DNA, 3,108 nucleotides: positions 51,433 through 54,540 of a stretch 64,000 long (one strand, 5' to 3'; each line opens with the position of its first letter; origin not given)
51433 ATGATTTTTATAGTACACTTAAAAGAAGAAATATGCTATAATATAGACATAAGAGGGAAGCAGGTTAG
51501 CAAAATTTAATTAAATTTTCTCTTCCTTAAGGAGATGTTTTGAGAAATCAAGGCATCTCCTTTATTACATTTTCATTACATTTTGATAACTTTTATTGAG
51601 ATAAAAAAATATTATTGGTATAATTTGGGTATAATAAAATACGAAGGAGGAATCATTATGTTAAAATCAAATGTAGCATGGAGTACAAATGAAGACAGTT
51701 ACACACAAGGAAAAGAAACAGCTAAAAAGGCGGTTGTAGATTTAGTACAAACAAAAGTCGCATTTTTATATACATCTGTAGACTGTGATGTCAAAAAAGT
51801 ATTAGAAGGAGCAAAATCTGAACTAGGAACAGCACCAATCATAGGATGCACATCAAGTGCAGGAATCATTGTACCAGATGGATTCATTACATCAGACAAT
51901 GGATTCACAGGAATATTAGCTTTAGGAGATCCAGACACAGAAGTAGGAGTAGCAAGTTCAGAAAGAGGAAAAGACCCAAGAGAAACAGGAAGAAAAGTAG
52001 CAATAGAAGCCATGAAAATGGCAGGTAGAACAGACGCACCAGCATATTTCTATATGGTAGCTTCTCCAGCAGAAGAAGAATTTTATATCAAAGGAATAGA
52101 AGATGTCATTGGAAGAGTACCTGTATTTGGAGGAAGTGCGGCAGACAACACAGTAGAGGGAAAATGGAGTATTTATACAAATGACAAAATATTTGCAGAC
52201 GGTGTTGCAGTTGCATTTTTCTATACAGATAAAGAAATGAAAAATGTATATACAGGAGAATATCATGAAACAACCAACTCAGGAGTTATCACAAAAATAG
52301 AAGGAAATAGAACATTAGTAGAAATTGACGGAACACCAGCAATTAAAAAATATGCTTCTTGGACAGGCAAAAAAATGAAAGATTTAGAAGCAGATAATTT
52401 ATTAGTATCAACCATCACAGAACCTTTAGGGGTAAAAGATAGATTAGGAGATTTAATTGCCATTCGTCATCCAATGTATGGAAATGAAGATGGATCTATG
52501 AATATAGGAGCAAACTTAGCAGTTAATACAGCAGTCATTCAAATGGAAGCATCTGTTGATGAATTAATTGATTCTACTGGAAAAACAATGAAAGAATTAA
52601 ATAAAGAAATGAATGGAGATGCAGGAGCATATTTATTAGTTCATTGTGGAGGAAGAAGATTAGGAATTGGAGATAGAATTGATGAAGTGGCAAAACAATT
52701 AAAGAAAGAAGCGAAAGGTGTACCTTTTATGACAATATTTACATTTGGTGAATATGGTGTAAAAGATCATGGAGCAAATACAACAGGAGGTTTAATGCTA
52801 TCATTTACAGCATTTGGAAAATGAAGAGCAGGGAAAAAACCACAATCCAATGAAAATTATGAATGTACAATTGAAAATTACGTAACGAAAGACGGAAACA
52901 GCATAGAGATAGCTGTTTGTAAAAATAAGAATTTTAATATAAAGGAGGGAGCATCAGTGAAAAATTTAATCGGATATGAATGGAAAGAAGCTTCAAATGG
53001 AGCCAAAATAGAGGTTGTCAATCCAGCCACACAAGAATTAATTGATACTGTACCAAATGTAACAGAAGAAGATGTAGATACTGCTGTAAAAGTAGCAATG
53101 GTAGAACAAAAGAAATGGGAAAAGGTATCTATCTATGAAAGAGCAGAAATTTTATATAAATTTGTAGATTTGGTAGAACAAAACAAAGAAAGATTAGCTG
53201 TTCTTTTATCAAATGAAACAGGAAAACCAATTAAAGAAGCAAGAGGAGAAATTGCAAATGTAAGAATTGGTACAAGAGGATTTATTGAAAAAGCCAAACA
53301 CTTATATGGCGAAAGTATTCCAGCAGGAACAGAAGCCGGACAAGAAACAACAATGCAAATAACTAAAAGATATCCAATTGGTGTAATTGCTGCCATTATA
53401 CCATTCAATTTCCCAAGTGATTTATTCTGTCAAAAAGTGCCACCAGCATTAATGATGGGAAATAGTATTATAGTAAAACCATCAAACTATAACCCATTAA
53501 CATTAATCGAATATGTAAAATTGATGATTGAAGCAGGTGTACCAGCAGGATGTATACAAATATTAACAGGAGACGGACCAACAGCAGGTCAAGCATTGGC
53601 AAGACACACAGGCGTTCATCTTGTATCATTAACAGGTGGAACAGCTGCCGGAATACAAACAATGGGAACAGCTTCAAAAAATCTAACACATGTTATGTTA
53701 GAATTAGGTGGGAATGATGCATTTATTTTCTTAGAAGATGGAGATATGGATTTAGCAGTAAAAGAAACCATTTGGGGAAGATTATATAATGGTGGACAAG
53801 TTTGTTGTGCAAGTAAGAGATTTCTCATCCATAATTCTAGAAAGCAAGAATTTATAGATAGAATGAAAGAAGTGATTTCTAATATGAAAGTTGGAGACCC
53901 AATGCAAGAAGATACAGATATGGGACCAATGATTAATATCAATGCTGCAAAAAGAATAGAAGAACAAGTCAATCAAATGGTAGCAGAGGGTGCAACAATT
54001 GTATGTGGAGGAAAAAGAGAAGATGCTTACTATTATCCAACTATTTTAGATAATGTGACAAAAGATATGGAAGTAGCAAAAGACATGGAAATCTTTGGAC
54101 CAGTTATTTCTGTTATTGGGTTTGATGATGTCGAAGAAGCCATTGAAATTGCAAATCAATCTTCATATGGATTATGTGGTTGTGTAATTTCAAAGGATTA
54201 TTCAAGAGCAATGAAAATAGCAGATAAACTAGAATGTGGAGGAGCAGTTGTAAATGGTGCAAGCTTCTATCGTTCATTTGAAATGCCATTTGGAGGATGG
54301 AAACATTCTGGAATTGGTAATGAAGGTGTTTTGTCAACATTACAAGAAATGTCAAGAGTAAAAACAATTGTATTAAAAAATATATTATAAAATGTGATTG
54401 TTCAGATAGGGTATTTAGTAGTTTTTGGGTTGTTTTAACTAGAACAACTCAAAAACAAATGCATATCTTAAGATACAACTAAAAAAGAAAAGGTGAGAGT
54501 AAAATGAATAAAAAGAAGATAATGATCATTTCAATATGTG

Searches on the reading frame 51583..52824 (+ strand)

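Call 38: search_protein_families(library=pfam, proteins=[window:51583-52824:+], max_evalue=0.00001)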
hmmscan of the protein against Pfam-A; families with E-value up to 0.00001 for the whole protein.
window:51583-52824:+ (413 aa): 2 families
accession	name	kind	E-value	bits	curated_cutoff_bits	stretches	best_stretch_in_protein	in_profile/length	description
PF08495.15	FIST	-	1.1e-30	107.4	23.2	1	59-250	2-188/189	FIST N domain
PF10442.14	FIST_C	-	1.6e-20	74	28.5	1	254-392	2-130/131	FIST C domain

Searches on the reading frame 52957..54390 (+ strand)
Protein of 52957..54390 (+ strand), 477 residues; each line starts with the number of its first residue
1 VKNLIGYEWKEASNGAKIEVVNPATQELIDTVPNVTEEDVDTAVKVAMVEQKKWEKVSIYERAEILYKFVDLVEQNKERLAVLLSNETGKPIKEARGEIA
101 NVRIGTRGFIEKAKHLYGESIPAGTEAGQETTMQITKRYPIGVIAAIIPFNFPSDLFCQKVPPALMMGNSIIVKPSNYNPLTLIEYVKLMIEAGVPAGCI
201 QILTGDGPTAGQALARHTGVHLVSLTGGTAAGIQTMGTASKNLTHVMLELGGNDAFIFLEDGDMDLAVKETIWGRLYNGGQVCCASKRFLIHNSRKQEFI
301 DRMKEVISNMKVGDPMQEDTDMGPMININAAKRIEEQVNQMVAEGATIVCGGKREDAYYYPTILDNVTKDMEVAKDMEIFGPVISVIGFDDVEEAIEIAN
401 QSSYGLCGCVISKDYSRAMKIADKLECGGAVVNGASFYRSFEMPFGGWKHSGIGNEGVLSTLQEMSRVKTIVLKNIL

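Call 38: search_protein_families(library=pfam, proteins=[window:52957-54390:+], max_evalue=0.00001)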
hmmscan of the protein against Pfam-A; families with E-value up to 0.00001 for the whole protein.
window:52957-54390:+ (477 aa): 1 family
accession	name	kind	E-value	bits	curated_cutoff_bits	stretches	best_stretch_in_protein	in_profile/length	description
PF00171.27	Aldedh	-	2.2e-154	514.9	23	1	9-471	1-461/461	Aldehyde dehydrogenase family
